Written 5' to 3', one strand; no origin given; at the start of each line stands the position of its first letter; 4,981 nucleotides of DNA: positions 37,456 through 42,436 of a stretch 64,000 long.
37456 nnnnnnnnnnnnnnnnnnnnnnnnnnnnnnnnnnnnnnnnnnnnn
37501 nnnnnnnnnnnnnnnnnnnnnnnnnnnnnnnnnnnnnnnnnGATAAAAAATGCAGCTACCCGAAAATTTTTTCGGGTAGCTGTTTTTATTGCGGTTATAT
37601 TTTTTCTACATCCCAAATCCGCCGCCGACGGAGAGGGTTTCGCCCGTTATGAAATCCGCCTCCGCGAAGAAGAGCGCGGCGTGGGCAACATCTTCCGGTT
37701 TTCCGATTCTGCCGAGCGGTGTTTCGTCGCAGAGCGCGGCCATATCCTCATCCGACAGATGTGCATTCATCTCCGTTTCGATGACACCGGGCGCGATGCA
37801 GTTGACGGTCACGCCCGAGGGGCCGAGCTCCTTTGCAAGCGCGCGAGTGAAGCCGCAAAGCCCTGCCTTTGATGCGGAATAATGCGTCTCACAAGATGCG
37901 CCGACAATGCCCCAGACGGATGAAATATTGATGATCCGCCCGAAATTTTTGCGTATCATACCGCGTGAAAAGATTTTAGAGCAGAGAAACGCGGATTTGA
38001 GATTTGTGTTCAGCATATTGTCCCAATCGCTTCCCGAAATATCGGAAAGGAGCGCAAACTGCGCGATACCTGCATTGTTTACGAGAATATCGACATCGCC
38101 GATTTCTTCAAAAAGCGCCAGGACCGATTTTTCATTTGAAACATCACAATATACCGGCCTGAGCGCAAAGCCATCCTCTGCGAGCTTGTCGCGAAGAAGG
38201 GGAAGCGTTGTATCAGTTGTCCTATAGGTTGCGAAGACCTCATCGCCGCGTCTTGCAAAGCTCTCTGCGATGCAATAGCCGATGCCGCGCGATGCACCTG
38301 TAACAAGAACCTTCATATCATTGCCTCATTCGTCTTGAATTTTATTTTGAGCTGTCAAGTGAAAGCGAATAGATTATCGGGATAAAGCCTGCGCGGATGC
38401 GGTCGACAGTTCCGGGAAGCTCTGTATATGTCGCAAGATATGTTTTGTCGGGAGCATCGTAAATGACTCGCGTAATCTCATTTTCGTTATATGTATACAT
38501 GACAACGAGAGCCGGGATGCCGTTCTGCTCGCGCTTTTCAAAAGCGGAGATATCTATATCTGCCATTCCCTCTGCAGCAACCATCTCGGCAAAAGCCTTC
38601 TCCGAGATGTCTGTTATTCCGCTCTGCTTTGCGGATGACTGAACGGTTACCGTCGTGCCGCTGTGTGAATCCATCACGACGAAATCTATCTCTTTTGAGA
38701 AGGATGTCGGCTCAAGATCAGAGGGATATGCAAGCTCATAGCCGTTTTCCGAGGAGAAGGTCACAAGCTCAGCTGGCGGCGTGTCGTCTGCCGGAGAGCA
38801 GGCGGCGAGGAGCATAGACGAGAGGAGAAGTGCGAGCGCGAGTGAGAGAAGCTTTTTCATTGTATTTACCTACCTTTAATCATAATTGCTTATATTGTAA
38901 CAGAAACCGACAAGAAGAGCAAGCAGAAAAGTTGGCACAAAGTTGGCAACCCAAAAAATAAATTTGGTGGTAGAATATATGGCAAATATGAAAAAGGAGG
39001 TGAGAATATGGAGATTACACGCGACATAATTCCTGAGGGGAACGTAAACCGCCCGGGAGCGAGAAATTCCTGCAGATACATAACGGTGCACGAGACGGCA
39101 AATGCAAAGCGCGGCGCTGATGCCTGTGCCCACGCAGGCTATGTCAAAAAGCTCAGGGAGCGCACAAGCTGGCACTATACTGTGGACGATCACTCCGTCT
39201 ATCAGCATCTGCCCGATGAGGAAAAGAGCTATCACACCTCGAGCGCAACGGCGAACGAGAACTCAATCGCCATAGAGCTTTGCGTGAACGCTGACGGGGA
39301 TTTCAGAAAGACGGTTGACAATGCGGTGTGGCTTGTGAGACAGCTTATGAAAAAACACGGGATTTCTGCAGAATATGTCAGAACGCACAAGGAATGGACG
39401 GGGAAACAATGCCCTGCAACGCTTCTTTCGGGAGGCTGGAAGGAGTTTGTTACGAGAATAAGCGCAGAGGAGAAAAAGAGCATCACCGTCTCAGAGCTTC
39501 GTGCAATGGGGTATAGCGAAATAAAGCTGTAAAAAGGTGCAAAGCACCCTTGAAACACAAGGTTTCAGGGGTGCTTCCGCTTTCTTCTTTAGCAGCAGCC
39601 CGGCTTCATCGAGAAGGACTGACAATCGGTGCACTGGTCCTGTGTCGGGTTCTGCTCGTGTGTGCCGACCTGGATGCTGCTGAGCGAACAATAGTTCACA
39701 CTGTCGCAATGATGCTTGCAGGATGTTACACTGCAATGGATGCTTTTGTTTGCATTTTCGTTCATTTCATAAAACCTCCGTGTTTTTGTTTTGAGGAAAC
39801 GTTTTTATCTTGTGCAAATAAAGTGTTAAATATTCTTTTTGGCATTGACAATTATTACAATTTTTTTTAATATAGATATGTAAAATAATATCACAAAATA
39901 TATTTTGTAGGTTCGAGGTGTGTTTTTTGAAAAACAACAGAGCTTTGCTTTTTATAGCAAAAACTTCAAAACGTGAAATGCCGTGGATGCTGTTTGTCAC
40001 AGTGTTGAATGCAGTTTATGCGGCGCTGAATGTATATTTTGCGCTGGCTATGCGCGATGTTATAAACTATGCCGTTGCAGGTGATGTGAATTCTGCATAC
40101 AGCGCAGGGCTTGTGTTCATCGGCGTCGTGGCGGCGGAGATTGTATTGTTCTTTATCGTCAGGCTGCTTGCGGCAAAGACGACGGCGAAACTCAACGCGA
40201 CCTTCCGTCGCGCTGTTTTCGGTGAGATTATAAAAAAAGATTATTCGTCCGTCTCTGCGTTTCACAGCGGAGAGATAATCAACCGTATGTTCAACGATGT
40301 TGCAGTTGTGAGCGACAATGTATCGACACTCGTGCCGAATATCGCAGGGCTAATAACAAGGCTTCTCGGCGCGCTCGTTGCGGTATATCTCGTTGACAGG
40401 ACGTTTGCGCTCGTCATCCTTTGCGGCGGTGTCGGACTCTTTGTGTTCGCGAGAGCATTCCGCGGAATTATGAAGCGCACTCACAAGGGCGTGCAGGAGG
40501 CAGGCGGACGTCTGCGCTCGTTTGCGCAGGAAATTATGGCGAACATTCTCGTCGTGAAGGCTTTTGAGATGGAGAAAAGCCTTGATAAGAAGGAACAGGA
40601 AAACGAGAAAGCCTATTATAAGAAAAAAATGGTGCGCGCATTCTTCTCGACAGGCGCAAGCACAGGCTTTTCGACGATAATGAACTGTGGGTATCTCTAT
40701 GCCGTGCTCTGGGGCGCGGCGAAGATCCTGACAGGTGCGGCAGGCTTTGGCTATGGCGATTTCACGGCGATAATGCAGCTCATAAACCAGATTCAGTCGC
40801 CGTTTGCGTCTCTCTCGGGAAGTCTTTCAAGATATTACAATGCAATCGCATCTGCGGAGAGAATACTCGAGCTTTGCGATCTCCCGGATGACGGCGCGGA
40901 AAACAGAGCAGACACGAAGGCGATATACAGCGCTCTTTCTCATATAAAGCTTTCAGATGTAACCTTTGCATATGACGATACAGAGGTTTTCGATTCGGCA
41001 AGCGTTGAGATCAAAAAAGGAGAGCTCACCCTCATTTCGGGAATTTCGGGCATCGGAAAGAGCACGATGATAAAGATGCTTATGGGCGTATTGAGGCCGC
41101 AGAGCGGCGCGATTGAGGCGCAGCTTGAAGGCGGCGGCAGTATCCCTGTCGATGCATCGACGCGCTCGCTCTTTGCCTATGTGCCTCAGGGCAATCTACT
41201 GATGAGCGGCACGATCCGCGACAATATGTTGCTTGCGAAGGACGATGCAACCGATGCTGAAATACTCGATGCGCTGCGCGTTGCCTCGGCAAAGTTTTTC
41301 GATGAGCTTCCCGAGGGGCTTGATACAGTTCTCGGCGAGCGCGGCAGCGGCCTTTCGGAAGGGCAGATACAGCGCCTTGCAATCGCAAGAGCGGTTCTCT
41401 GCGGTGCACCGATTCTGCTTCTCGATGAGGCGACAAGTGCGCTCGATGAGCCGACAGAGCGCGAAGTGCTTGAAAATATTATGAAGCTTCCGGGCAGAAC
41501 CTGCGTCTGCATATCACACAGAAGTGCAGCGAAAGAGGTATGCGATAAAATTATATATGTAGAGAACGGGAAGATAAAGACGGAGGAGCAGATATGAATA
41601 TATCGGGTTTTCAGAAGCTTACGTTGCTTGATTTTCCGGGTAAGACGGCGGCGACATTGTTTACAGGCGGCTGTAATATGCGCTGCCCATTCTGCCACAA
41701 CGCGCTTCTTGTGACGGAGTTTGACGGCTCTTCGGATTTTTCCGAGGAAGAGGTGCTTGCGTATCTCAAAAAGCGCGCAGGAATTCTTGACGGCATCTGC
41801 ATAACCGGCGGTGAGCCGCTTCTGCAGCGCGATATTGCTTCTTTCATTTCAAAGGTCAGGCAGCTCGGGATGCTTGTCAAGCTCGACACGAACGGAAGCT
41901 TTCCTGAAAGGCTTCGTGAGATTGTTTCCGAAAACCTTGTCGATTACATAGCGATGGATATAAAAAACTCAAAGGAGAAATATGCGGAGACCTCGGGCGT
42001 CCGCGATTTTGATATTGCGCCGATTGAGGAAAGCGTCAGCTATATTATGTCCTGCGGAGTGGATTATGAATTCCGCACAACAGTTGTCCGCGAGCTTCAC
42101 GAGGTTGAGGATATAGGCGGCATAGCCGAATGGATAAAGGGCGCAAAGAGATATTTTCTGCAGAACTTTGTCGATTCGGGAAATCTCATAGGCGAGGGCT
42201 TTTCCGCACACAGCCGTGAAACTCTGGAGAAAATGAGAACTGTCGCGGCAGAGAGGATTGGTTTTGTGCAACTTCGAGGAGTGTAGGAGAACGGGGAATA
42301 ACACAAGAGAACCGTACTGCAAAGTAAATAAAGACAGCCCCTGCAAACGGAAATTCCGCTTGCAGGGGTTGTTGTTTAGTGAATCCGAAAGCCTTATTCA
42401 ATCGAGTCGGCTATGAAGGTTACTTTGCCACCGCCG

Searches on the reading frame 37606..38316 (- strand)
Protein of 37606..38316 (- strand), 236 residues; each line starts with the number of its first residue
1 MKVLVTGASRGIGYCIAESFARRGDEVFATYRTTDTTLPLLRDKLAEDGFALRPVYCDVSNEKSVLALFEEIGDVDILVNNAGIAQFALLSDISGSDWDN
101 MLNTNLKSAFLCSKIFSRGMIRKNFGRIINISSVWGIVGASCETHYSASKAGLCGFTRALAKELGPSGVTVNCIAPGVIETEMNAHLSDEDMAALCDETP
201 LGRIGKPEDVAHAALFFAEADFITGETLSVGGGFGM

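Call 71: search_protein_families(library=pfam, proteins=[window:37606-38316:-], max_evalue=0.00001)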
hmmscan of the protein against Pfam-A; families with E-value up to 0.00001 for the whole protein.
window:37606-38316:- (236 aa): 4 families
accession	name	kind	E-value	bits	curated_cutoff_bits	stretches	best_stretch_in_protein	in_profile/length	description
PF13561.12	adh_short_C2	-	3.2e-57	194.3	27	1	7-234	1-235/236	Enoyl-(Acyl carrier protein) reductase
PF00106.31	adh_short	-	4.9e-55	186.5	26.6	1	3-190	3-193/195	short chain dehydrogenase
PF08659.16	KR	-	2.3e-12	47.6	22.6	1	3-162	3-165/180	KR domain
PF23441.1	SDR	-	1.7e-06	28.1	27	1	149-233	166-254/258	SDR-like rossmann domain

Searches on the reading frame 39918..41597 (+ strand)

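Call 71: search_protein_families(library=pfam, proteins=[window:39918-41597:+], max_evalue=0.00001)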
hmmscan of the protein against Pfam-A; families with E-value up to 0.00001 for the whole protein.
window:39918-41597:+ (559 aa): 2 families
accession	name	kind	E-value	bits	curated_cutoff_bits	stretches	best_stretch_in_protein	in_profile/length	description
PF00664.28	ABC_membrane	-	1.2e-27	97.7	28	1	25-296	6-274/274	ABC transporter transmembrane region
PF00005.33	ABC_tran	-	1.9e-24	87.2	25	1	359-507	2-137/137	ABC transporter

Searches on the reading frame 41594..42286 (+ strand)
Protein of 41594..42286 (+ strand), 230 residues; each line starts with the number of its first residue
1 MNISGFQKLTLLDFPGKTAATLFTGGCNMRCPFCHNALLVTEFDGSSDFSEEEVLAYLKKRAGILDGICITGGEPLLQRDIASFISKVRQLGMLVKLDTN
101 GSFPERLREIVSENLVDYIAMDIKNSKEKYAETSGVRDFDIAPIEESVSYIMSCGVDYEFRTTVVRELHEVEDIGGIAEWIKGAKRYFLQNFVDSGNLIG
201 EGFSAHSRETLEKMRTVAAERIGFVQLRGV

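Call 71: search_protein_families(library=pfam, proteins=[window:41594-42286:+], max_evalue=0.00001)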
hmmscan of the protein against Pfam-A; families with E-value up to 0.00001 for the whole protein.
window:41594-42286:+ (230 aa): 2 families
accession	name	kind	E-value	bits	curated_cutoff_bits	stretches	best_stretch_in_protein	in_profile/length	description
PF04055.27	Radical_SAM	-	3.5e-18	66.8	29.5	1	23-169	3-155/166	Radical SAM superfamily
PF13353.11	Fer4_12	-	1e-09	39.2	22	1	19-121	7-111/137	4Fe-4S single cluster domain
